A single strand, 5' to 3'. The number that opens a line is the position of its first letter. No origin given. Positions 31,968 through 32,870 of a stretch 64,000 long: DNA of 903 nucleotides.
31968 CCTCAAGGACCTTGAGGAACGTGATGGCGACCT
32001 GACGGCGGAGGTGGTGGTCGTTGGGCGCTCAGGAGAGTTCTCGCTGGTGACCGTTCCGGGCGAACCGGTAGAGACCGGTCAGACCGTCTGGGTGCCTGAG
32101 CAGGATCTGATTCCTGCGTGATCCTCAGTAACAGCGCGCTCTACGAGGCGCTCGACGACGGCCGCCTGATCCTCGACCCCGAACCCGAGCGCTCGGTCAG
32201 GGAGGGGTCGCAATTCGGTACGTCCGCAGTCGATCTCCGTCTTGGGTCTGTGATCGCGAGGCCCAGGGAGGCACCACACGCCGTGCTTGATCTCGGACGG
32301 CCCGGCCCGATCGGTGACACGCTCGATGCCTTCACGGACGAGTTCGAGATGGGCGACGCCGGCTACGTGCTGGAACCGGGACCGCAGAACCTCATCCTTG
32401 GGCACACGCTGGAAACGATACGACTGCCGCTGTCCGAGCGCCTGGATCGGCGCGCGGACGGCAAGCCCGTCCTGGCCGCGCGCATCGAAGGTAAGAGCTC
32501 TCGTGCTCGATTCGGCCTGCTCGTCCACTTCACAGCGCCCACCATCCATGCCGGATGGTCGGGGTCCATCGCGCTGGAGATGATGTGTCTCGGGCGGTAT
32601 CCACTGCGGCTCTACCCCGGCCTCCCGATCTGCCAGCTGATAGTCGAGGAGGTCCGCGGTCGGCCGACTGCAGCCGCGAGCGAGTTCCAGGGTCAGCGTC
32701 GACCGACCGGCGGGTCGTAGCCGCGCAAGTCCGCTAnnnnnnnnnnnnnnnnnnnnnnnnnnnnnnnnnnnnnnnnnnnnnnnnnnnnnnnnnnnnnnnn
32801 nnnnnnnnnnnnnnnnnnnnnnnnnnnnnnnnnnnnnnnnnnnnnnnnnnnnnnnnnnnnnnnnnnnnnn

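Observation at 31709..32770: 1-kb lower-GC islet flanked by 25-bp direct repeats duplicating a gene 3' end, carrying a small protein translationally coupled to a dCTP-deaminase-family protein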

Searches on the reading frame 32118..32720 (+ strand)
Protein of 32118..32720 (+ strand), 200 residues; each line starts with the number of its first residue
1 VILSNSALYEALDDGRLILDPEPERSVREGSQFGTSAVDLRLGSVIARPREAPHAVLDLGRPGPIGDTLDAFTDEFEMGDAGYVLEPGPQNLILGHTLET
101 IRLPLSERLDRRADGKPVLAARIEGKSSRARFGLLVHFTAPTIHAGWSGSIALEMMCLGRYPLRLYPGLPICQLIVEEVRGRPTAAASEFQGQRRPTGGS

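Call 5: search_protein_families(library=pfam, proteins=[window:32118-32720:+], max_evalue=0.1)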
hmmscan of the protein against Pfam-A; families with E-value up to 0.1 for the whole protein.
window:32118-32720:+ (200 aa): 2 families
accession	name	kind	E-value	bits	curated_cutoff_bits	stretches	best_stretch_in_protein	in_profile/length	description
PF22769.1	DCD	-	5.5e-26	91.9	27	1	2-178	1-152/153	dCTP deaminase-like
PF00692.24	dUTPase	-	0.0047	17.1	22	1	118-199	45-124/129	dUTPase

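Call 6: search_protein_families(library=padloc, proteins=[window:32118-32720:+], max_evalue=1)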
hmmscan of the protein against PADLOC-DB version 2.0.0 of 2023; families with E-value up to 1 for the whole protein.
window:32118-32720:+ (200 aa): 0 families

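Call 7: search_protein_families(library=ncbifam, proteins=[window:32118-32720:+], max_evalue=1)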
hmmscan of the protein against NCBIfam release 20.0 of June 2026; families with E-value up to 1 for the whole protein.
window:32118-32720:+ (200 aa): 3 families
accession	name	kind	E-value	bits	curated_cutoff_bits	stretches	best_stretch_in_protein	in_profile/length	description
TIGR02274.1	dCTP_deam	equivalog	1.5e-24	86.7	92.8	1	2-197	1-176/180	dCTP deaminase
TIGR00576.1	dut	superfamily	0.0012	18.6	102.55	1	120-199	56-137/143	dUTP diphosphatase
NF001862.0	PRK00601.1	equivalog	0.0026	17.4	103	1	130-199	74-143/150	dUTP diphosphatase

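Call 8: search_protein_families(library=phrogs, proteins=[window:32118-32720:+], max_evalue=1)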
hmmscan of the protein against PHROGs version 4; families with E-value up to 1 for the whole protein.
window:32118-32720:+ (200 aa): 2 families
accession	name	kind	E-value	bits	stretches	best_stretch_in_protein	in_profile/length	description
phrog_1663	-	DNA, RNA and nucleotide metabolism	3e-21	76.8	1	1-196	50-213/303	dCTP deaminase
phrog_23419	-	unknown function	0.065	14.5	1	143-176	2-35/79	-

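Call 9: find_homologous_proteins(query=window:32118-32720:+)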
Query window:32118-32720:+ (200 aa): 2962 proteins with E <= 0.001 among 3507 candidates; the best 120 are listed.
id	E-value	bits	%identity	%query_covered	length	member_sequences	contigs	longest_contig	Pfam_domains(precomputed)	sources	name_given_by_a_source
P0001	1.8e-115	402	91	100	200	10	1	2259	PF22769.2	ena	-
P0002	3.2e-108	378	83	100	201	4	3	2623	PF22769.2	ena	-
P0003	4.8e-104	364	82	100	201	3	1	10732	PF22769.2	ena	-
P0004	2.0e-102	359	80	100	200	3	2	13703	PF22769.2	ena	-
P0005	4.0e-102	358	79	100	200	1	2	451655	PF22769.2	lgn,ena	-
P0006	9.2e-100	350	77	100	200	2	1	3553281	PF22769.2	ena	-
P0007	4.3e-99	348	81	99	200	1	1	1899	PF22769.2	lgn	-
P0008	4.4e-99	348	79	100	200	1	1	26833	PF22769.2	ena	-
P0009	6.5e-98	344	79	100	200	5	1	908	PF22769.2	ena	-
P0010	7.8e-94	331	76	99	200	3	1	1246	PF22769.2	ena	-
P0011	8.1e-93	328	75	99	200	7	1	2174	PF22769.2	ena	-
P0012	6.1e-91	322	73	99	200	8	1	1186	PF22769.2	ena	-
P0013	1.6e-84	301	69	99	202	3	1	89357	PF22769.2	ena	-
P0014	3.7e-80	286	67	99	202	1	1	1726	PF22769.2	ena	-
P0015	3.7e-80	286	68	100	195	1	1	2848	PF22769.2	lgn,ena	-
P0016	5.2e-80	286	65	100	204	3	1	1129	PF22769.2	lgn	-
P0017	6.7e-79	282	66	99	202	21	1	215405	PF22769.2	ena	-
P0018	6.5e-78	279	89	73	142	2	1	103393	PF22769.2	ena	-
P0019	1.4e-77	278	63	99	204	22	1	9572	PF22769.2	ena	-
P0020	1.4e-67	245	58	99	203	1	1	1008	PF22769.2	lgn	-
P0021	6.4e-67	243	58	100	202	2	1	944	PF22769.2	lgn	-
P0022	1.2e-65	239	60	100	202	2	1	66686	PF00692.25,PF22769.2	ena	-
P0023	1.7e-62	229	59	99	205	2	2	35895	PF22769.2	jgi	-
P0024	3.8e-61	224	56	100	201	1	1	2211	PF22769.2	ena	-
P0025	1.1e-60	223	79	63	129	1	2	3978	PF22769.2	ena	-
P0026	1.4e-59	219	55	100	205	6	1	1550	PF00692.25,PF22769.2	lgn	-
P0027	5.6e-58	214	55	100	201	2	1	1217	PF22769.2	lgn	-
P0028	7.7e-58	214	67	72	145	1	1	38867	PF22769.2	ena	-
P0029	3.6e-57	211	56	99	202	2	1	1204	PF22769.2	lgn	-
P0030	9.8e-57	210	53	100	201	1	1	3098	PF22769.2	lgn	-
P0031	1.6e-56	209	56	99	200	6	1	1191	PF00692.25,PF22769.2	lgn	-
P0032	2.3e-56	209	68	75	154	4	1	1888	PF22769.2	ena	-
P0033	4.1e-56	208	53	100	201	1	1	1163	PF22769.2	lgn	-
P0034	1.9e-55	206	51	99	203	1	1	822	PF22769.2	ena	-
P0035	3.2e-55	205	56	99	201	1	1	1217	PF22769.2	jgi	jgi:dCTP deaminase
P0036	5.8e-54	201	53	100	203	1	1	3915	PF22769.2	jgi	jgi:dCTP deaminase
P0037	9.2e-54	200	51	100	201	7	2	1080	PF22769.2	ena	-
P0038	1.0e-53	200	53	99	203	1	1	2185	PF22769.2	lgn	-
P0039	1.9e-53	199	53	100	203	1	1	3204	PF22769.2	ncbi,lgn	-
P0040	2.4e-53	199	53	100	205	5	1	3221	PF22769.2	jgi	jgi:dCTP deaminase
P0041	3.2e-53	199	53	99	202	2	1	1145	PF22769.2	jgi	jgi:dCTP deaminase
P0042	8.2e-53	197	54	99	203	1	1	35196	PF00692.25,PF22769.2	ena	-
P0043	2.9e-52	195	56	99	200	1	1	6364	PF22769.2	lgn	-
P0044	6.1e-52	194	52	99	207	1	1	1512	PF00692.25,PF22769.2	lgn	-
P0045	1.9e-51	193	71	67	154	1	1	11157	PF22769.2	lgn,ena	-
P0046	2.3e-51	192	53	99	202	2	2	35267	PF00692.25,PF22769.2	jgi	jgi:dCTP deaminase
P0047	2.6e-51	192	53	99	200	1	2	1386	PF00692.25,PF22769.2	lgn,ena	-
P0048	2.8e-51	192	55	90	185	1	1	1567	PF22769.2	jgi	jgi:dCTP deaminase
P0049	4.6e-51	191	52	99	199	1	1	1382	PF22769.2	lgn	-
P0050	1.2e-50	190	52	100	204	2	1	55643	PF00692.25,PF22769.2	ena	-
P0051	1.5e-50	190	54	99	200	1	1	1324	PF00692.25,PF22769.2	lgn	-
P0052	2.4e-50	189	52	99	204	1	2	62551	PF22769.2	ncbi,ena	-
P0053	1.0e-49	187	50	99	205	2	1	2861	PF22769.2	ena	-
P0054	1.7e-49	186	53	99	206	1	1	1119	PF00692.25,PF22769.2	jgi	jgi:dCTP deaminase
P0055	2.0e-49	186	52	99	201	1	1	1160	PF00692.25,PF22769.2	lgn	-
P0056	5.1e-49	185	52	99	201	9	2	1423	PF00692.25,PF22769.2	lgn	-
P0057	5.9e-49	185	48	99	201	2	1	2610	PF22769.2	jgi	-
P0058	6.1e-49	185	50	99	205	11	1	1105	PF00692.25,PF22769.2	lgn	-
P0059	9.9e-49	184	53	100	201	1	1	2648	PF22769.2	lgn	-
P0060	1.1e-48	184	51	99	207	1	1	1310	PF00692.25,PF22769.2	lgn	-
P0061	1.2e-48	184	50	100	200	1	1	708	PF22769.2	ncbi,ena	-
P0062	1.9e-48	183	63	75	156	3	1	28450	PF22769.2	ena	-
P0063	2.3e-48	183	51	99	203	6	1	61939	PF00692.25,PF22769.2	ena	-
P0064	2.4e-48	183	49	99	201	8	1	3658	PF00692.25,PF22769.2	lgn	-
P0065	8.2e-48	181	52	99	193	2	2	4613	PF22769.2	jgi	jgi:dCTP deaminase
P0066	1.2e-47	180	50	99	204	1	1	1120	PF00692.25,PF22769.2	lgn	-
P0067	1.7e-47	180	49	99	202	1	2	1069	PF22769.2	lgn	-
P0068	2.2e-47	179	50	100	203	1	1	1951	PF00692.25,PF22769.2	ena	-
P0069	3.3e-47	179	54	90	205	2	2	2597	PF22769.2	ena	-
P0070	3.4e-47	179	51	99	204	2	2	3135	PF00692.25,PF22769.2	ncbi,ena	-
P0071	4.1e-47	179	49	99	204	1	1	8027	PF22769.2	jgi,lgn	-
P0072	6.0e-47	178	50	99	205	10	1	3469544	PF00692.25,PF22769.2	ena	-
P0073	6.0e-47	178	55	99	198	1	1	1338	PF00692.25,PF22769.2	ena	-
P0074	1.1e-46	177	49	99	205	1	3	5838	PF00692.25,PF22769.2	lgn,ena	-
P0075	1.2e-46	177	48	99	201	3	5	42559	PF22769.2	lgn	-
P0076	2.0e-46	176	48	100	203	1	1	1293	PF22769.2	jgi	jgi:dCTP deaminase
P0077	2.1e-46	176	53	99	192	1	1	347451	PF00692.25,PF22769.2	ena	-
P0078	3.7e-46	175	50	100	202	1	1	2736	PF00692.25,PF22769.2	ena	-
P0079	5.8e-46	175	54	99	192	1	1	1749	PF00692.25,PF22769.2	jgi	jgi:dCTP deaminase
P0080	6.3e-46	175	50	100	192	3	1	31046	PF00692.25,PF22769.2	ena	-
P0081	7.0e-46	175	50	99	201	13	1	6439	PF00692.25,PF22769.2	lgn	-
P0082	8.0e-46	174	53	100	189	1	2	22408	PF22769.2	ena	-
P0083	9.5e-46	174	49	99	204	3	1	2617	PF00692.25,PF22769.2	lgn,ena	-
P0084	2.0e-45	173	50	99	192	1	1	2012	PF22769.2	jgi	jgi:dCTP deaminase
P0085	2.1e-45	173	52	99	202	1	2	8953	PF00692.25,PF22769.2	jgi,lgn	jgi:dCTP deaminase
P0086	2.6e-45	173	52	99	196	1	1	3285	PF00692.25,PF22769.2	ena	-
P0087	2.9e-45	173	51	99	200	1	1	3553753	PF22769.2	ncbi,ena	-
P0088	2.9e-45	173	51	99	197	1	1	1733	PF22769.2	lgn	-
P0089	4.0e-45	172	50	99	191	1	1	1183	PF22769.2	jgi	jgi:dCTP deaminase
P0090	4.8e-45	172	52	99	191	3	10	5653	PF00692.25,PF22769.2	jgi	jgi:dCTP deaminase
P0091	4.8e-45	172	49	99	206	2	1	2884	PF00692.25,PF22769.2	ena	-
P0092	6.2e-45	171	46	99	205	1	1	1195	PF00692.25,PF22769.2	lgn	-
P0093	7.3e-45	171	51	99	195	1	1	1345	PF00692.25,PF22769.2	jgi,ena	-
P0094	9.4e-45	171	48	99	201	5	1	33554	PF00692.25,PF22769.2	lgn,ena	-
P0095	1.2e-44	171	50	99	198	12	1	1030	PF00692.25,PF22769.2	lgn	-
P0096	1.2e-44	171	47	99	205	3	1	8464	PF00692.25,PF22769.2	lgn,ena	-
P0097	1.3e-44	170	48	99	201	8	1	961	PF00692.25,PF22769.2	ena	-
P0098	1.4e-44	170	49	99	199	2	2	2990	PF22769.2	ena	-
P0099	1.5e-44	170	49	99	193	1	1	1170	PF00692.25,PF22769.2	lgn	-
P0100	1.7e-44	170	49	99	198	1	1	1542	PF00692.25,PF22769.2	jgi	jgi:dCTP deaminase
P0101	1.9e-44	170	53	100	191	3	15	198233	PF00692.25,PF22769.2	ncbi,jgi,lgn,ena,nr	ncbi:MAG: dCTP deaminase [Deltaproteobacteria bacterium]|nr:dCTP deaminase [Deltaproteobacteria bact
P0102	2.4e-44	170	49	99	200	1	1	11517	PF00692.25,PF22769.2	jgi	jgi:dCTP deaminase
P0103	2.9e-44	169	49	99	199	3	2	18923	PF00692.25,PF22769.2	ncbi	-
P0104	3.8e-44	169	48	99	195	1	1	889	PF22769.2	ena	-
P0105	3.8e-44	169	49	99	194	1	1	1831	PF22769.2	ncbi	-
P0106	3.8e-44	169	48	100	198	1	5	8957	PF22769.2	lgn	-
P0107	4.4e-44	169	49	99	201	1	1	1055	PF00692.25,PF22769.2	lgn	-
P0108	4.5e-44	169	51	99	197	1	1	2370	PF22769.2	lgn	-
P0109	4.7e-44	169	50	99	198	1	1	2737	PF22769.2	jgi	jgi:dCTP deaminase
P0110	5.1e-44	168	50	99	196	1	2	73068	PF22769.2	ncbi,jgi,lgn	-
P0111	5.8e-44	168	50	99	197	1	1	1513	PF00692.25,PF22769.2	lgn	-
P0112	5.8e-44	168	48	99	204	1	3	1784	PF00692.25,PF22769.2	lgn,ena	-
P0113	5.9e-44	168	50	99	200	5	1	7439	PF00692.25,PF22769.2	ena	-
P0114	6.4e-44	168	50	99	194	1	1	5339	PF22769.2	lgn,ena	-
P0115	6.8e-44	168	50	99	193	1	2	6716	PF00692.25,PF22769.2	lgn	-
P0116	7.1e-44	168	48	99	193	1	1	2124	PF00692.25,PF22769.2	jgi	jgi:dCTP deaminase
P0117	7.2e-44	168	46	99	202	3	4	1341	PF22769.2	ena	-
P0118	1.0e-43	168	51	100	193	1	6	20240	PF00692.25,PF22769.2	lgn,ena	-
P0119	1.2e-43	167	48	99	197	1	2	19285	PF00692.25,PF22769.2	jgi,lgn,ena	-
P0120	1.3e-43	167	48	99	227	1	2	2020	PF22769.2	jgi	jgi:dCTP deaminase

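Call 10: find_encoding_contigs(protein=P0006, flank=6000, max_places=3)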
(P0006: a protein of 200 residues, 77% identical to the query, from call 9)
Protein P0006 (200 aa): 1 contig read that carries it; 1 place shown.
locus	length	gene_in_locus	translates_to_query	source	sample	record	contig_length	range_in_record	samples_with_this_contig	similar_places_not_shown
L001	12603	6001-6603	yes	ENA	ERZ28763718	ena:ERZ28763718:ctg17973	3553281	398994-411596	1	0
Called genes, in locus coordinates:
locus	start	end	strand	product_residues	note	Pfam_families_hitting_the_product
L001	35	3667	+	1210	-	-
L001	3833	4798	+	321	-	-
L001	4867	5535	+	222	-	PF01738:DLH, PF00561:Abhydrolase_1 (faint)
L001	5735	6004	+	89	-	-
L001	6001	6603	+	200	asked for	PF22769:DCD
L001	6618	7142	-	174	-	PF01590:GAF, PF13185:GAF_2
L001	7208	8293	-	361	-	PF00005:ABC_tran, PF13304:AAA_21 (faint)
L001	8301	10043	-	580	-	PF00528:BPD_transp_1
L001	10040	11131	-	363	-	PF01547:SBP_bac_1, PF13531:SBP_bac_11 (weak), PF13416:SBP_bac_8, PF13343:SBP_bac_6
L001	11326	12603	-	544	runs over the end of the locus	PF13207:AAA_17 (weak), PF13671:AAA_33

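Call 11: find_encoding_contigs(protein=P0005, flank=6000, max_places=3)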
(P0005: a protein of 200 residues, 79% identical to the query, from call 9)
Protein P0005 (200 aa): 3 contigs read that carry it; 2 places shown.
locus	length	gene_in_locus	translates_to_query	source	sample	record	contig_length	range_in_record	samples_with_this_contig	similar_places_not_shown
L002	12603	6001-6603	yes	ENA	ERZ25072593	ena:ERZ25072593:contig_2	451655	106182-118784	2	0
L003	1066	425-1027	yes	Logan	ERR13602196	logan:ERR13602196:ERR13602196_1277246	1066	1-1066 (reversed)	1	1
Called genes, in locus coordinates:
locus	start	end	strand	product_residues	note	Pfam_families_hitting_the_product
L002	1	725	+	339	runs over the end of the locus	PF00578:AhpC-TSA, PF08534:Redoxin (weak), PF17991:Thioredoxin_10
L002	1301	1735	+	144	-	-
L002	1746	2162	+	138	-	PF01243:PNPOx_N, PF12900:Pyridox_ox_2 (weak)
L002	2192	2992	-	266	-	-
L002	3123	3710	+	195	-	-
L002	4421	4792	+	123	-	PF02643:DUF192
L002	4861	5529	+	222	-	PF01738:DLH, PF00561:Abhydrolase_1 (faint)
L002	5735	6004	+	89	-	-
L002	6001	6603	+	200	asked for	PF22769:DCD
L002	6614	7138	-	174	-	PF01590:GAF, PF13185:GAF_2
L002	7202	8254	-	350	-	PF00005:ABC_tran, PF13304:AAA_21 (faint)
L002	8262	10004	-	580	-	PF00528:BPD_transp_1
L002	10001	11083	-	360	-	PF01547:SBP_bac_1, PF13531:SBP_bac_11 (weak), PF13416:SBP_bac_8, PF13343:SBP_bac_6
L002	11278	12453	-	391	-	-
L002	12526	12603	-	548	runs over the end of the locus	PF00560:LRR_1 (faint), PF12799:LRR_4 (faint), PF13855:LRR_8, PF23598:LRR_14, PF13855:LRR_8 (weak)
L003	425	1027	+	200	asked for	PF22769:DCD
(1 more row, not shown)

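Call 17: find_encoding_contigs(protein=P0013, flank=5000, max_places=2)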
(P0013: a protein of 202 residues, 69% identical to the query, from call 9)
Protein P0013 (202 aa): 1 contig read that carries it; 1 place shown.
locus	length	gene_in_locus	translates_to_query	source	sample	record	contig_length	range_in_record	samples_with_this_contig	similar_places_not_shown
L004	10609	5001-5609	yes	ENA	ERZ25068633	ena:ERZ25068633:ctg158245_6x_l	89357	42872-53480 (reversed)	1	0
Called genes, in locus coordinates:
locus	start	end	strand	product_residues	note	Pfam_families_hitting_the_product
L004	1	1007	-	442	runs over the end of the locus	PF00296:Bac_luciferase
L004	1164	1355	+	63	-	-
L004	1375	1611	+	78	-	-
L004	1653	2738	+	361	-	PF08240:ADH_N, PF16912:Glu_dehyd_C, PF00107:ADH_zinc_N, PF13602:ADH_zinc_N_2 (weak)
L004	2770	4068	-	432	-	PF12897:Asp_aminotransf, PF00155:Aminotran_1_2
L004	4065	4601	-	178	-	PF03473:MOSC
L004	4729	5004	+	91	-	-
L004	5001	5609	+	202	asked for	PF22769:DCD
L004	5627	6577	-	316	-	PF09754:PAC2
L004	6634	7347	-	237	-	PF13489:Methyltransf_23, PF01209:Ubie_methyltran (weak), PF05891:Methyltransf_PK (weak), PF13847:Methyltransf_31, PF08241:Methyltransf_11, PF08242:Methyltransf_12, PF13649:Methyltransf_25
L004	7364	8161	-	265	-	PF02146:SIR2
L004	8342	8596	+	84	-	-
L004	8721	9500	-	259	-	PF00378:ECH_1, PF16113:ECH_2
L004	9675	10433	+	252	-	PF01144:CoA_trans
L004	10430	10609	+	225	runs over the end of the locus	PF01144:CoA_trans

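Call 18: find_encoding_contigs(protein=P0017, flank=5000, max_places=2)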
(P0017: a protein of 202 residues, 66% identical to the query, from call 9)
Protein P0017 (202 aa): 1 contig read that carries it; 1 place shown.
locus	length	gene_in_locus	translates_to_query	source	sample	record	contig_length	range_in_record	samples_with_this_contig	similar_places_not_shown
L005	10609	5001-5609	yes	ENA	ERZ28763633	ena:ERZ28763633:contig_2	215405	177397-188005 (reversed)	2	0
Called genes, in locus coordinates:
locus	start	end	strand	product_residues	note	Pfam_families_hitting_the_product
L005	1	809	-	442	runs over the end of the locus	PF00296:Bac_luciferase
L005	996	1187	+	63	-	-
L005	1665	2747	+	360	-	PF08240:ADH_N, PF16912:Glu_dehyd_C, PF00107:ADH_zinc_N, PF13602:ADH_zinc_N_2 (weak)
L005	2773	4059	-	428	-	PF00155:Aminotran_1_2, PF12897:Asp_aminotransf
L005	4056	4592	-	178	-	PF03473:MOSC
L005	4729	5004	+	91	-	-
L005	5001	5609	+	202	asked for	PF22769:DCD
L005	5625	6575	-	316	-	PF09754:PAC2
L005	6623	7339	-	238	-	PF13489:Methyltransf_23, PF01209:Ubie_methyltran, PF05891:Methyltransf_PK (weak), PF00398:RrnaAD (weak), PF13847:Methyltransf_31, PF08241:Methyltransf_11, PF08242:Methyltransf_12, PF13649:Methyltransf_25, +1 more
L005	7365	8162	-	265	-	PF02146:SIR2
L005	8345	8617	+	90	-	-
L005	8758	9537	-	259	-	PF00378:ECH_1, PF16113:ECH_2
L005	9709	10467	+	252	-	PF01144:CoA_trans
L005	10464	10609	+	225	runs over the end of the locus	PF01144:CoA_trans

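Call 19: find_encoding_contigs(protein=P0022, flank=5000, max_places=2)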
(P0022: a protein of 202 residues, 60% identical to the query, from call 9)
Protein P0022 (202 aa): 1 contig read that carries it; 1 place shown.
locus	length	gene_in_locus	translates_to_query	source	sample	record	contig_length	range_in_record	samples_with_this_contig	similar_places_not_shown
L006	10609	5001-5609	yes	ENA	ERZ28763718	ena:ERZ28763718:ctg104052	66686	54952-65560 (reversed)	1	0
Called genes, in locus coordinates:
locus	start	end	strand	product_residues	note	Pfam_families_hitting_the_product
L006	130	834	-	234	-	PF14329:DUF4386 (weak)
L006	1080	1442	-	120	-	PF03551:PadR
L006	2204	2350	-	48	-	-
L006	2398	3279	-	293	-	PF02629:CoA_binding, PF13380:CoA_binding_2 (faint), PF13607:Succ_CoA_lig, PF00549:Ligase_CoA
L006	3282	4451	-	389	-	PF01071:GARS_A (weak), PF08442:ATP-grasp_2, PF13549:ATP-grasp_5, PF24948:Citrate_synth_N, PF00549:Ligase_CoA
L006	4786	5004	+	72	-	-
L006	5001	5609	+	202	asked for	PF22769:DCD, PF00692:dUTPase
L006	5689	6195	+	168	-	PF00149:Metallophos (faint), PF12850:Metallophos_2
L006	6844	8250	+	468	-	-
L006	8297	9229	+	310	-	PF00528:BPD_transp_1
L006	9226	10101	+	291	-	PF00528:BPD_transp_1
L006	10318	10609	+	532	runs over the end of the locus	PF11832:DUF3352 (weak)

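Call 31: find_encoding_contigs(protein=P0087, flank=4000, max_places=2)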
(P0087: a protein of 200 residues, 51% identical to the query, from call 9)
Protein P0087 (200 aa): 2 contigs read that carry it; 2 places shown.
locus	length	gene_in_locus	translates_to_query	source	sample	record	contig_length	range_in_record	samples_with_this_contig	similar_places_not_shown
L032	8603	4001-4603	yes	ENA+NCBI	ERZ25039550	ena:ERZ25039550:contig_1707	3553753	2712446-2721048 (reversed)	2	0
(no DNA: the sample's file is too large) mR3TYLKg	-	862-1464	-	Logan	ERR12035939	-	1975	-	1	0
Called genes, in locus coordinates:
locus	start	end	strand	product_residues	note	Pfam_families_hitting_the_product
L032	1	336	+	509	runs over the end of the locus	PF07635:PSCyt1, PF07583:PSCyt2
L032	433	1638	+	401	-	PF07587:PSD1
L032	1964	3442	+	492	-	PF07394:DUF1501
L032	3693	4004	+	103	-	-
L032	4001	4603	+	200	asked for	PF22769:DCD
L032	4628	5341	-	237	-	PF13847:Methyltransf_31, PF08241:Methyltransf_11, PF08242:Methyltransf_12 (weak), PF13649:Methyltransf_25, PF01209:Ubie_methyltran (weak)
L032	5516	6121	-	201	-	PF13489:Methyltransf_23, PF08241:Methyltransf_11, PF08242:Methyltransf_12 (weak), PF13649:Methyltransf_25 (weak)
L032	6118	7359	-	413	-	PF00535:Glycos_transf_2, PF13641:Glyco_tranf_2_3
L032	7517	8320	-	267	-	-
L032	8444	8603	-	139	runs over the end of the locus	-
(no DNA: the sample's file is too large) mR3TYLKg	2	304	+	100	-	?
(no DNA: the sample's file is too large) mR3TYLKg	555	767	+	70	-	-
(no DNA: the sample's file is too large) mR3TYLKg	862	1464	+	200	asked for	PF22769:DCD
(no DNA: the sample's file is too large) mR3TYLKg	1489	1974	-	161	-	?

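Call 32: find_encoding_contigs(protein=P0072, flank=4000, max_places=2)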
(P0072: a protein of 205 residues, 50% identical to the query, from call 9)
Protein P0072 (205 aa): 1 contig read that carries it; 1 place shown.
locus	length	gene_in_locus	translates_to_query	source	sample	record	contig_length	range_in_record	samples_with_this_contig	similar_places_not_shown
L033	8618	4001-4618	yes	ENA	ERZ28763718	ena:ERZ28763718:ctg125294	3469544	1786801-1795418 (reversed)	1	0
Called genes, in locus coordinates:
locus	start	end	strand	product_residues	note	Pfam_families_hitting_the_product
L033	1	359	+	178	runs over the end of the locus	PF03167:UDG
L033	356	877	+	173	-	-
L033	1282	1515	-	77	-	-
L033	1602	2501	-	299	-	PF00701:DHDPS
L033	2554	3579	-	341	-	PF01118:Semialdhyde_dh, PF02774:Semialdhyde_dhC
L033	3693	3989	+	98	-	-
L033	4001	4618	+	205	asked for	PF22769:DCD, PF00692:dUTPase (weak)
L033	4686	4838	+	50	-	-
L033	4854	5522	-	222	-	PF00702:Hydrolase, PF13419:HAD_2 (weak)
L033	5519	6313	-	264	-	PF01113:DapB_N, PF05173:DapB_C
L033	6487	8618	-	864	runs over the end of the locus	PF01138:RNase_PH, PF03725:RNase_PH_C, PF01138:RNase_PH, PF00013:KH_1, PF00575:S1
